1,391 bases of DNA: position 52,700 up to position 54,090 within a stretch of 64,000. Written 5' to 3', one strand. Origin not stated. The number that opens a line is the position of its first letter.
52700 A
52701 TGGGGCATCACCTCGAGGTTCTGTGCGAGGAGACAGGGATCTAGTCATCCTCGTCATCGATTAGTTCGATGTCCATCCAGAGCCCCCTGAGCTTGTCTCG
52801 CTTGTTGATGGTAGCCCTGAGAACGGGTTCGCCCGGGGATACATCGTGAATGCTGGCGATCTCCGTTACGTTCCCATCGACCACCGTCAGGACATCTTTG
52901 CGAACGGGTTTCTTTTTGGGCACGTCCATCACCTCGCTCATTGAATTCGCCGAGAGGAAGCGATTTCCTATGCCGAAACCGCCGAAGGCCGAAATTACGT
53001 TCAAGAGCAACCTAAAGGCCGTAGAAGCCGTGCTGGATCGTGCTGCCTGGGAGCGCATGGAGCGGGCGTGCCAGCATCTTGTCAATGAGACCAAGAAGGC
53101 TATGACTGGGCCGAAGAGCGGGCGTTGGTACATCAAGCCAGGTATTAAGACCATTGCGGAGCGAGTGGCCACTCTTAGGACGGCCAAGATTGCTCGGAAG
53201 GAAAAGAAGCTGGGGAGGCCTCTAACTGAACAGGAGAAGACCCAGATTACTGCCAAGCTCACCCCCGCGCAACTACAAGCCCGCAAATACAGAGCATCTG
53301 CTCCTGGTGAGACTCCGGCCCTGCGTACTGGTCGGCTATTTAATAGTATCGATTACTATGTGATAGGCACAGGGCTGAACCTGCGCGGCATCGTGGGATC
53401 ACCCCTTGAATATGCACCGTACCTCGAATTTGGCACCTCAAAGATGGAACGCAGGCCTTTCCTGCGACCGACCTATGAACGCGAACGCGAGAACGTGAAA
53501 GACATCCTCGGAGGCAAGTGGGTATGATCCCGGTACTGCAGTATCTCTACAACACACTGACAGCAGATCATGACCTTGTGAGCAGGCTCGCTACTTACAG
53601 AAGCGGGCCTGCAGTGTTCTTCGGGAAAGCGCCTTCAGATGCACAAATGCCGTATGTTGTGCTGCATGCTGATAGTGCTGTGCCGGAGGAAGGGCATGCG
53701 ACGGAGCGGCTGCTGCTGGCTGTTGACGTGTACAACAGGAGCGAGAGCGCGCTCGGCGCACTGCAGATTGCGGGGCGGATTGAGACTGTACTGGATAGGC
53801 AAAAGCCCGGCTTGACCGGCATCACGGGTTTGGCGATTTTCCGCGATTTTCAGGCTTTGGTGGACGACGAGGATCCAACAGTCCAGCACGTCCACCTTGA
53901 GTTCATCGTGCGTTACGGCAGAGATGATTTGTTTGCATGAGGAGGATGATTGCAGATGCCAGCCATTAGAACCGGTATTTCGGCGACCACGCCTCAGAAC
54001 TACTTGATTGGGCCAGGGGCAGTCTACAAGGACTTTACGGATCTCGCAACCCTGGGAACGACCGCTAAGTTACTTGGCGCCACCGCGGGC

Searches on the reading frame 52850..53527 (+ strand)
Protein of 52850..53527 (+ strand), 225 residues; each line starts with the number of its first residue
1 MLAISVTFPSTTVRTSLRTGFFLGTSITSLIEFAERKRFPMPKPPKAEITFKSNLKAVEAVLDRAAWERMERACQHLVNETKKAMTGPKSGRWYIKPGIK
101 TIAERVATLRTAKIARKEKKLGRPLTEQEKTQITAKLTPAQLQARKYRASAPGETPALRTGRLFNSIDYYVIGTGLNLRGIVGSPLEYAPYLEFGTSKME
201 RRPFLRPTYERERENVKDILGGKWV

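Call 26: search_protein_families(library=pfam, proteins=[window:52850-53527:+], max_evalue=0.001)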
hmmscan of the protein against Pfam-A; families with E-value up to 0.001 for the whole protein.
window:52850-53527:+ (225 aa): 1 family
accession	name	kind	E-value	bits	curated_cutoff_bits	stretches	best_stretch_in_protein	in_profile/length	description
PF04883.17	HK97-gp10_like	-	0.00015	23.1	21.4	1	144-195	30-78/78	Bacteriophage HK97-gp10, putative tail-component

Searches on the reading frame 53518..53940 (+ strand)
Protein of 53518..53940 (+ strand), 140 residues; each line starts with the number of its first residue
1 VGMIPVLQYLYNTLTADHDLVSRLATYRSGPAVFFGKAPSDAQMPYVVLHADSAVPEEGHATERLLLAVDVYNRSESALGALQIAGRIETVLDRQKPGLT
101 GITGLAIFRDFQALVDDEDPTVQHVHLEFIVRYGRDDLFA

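Call 26: search_protein_families(library=pfam, proteins=[window:53518-53940:+], max_evalue=0.001)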
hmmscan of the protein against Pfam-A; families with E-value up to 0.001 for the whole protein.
window:53518-53940:+ (140 aa): 1 family
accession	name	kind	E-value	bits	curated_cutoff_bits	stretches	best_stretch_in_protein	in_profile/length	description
PF11367.14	Tail_completion_gp17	-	4.1e-11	43.5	24.5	1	10-133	3-123/124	Tail completion protein gp17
